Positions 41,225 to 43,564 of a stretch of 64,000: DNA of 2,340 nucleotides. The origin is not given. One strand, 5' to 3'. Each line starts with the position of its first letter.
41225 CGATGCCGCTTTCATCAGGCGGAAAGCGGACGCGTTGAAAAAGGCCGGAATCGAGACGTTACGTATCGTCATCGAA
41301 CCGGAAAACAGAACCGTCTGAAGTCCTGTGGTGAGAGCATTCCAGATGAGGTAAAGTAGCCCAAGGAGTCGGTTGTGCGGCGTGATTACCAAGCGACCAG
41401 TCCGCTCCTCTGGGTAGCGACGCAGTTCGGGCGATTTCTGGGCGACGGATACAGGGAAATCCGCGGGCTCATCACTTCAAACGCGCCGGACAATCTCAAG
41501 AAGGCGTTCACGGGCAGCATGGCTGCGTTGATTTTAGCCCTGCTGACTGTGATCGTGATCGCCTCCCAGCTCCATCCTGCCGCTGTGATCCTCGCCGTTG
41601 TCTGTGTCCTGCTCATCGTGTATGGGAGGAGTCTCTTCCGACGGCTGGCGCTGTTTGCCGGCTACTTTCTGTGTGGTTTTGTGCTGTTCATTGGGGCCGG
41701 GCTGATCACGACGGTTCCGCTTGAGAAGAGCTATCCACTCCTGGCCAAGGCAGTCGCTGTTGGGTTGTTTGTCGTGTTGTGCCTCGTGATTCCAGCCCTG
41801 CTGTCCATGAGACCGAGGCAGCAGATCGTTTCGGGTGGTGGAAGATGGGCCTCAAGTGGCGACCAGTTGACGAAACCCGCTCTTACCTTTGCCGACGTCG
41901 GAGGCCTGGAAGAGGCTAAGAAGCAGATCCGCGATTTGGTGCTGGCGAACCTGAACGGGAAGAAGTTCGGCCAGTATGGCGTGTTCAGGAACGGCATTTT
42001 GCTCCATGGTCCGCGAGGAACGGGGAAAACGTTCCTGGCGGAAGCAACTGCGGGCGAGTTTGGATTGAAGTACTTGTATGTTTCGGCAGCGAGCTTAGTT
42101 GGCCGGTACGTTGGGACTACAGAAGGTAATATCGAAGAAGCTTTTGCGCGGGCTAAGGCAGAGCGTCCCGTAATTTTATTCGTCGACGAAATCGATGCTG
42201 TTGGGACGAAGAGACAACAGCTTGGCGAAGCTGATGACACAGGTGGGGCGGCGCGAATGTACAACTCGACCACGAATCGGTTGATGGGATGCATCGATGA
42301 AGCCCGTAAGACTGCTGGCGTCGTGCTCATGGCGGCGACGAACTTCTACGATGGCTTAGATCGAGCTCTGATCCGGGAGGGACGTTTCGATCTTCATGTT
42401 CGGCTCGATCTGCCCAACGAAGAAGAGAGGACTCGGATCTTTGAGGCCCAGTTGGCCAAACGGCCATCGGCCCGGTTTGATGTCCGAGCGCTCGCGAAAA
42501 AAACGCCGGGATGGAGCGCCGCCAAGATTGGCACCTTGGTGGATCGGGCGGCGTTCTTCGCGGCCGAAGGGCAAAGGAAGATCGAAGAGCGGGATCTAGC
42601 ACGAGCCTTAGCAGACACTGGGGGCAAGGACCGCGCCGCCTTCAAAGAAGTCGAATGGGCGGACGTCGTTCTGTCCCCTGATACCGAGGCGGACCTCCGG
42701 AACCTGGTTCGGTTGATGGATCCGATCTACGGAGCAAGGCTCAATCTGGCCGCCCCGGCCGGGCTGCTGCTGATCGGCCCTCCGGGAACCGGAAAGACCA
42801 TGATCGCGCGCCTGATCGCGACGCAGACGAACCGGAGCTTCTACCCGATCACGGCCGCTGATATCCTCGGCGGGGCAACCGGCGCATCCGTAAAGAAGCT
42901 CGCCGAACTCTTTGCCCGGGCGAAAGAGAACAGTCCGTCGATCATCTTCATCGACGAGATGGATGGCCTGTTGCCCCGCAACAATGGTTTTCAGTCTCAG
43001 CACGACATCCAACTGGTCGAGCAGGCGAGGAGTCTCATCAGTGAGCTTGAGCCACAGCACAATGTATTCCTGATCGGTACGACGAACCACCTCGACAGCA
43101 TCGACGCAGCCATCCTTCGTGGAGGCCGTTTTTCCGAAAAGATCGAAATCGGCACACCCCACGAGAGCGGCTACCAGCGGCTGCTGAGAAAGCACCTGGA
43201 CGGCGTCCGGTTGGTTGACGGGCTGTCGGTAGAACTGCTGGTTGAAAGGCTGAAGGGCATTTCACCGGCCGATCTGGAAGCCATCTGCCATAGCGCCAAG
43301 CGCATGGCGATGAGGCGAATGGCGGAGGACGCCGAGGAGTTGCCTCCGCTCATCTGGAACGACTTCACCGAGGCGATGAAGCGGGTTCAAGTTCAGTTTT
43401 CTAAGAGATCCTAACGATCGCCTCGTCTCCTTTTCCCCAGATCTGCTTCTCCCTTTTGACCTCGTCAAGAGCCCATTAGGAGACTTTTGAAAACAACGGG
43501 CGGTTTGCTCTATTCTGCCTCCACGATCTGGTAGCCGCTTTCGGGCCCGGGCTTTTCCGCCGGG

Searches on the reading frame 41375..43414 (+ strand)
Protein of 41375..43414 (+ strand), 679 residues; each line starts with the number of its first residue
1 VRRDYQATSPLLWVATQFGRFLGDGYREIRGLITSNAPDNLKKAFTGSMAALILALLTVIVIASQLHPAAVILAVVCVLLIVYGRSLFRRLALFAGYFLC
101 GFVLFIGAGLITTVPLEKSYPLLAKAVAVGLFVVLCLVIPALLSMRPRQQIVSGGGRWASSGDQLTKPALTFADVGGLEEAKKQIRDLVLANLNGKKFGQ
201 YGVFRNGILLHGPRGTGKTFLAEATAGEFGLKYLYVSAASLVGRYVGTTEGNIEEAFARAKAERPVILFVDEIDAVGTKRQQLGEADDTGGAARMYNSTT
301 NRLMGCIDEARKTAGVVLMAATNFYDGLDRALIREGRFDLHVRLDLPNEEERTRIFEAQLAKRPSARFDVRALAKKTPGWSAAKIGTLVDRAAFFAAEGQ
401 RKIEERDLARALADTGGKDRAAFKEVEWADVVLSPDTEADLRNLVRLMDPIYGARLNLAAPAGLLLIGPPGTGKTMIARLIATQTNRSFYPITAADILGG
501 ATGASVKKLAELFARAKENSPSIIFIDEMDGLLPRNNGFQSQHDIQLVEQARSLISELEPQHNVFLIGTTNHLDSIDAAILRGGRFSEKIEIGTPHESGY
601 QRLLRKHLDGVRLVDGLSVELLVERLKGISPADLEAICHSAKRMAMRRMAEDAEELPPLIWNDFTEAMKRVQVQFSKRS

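Call 49: search_protein_families(library=pfam, proteins=[window:41375-43414:+], max_evalue=0.0001)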
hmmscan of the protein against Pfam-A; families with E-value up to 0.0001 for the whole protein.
window:41375-43414:+ (679 aa): 16 families
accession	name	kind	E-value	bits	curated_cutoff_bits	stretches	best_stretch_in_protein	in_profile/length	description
PF00004.35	AAA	-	2e-67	226.1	21.2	2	464-593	1-130/131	ATPase family associated with various cellular activities (AAA)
PF17862.7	AAA_lid_3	-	3.4e-12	46.1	27.2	1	618-651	3-36/45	AAA+ lid domain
PF07728.20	AAA_5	-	1.1e-11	45.3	22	1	463-531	1-77/139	AAA domain (dynein-related subfamily)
PF13191.12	AAA_16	-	1.8e-11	45.3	32.6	0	460-566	23-136/167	AAA ATPase domain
PF13173.12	AAA_14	-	4e-10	40.2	27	1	208-296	5-94/129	AAA domain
PF13401.12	AAA_22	-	1.7e-09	38.6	27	0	464-494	8-41/130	AAA domain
PF05496.18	RuvB_N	-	9.6e-09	35.6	27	0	455-532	27-96/159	Holliday junction DNA helicase RuvB P-loop domain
PF01695.23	IstB_IS21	-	5.4e-08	33.1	24.1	0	206-273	93-162/238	IstB-like ATP binding protein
PF20720.3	nSTAND3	-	2.8e-07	30.8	27.2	0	464-532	20-77/155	Novel STAND NTPase 3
PF01078.27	Mg_chelatase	-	9.2e-06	25.6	20.3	0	463-483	24-44/207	Magnesium chelatase, subunit ChlI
PF13671.12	AAA_33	-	1.2e-05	26.1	27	0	208-252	2-44/143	AAA domain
PF19263.5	DUF5906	-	3e-05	25.1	27.6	0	210-277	1-59/114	Family of unknown function (DUF5906)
PF12775.13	AAA_7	-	3.3e-05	23.9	25.8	0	462-550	34-128/181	P-loop containing dynein motor region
PF13604.12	AAA_30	-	3.4e-05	24.1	27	0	465-529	22-97/191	AAA domain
PF13521.12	AAA_28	-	4.7e-05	24.1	27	0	465-498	3-36/164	AAA domain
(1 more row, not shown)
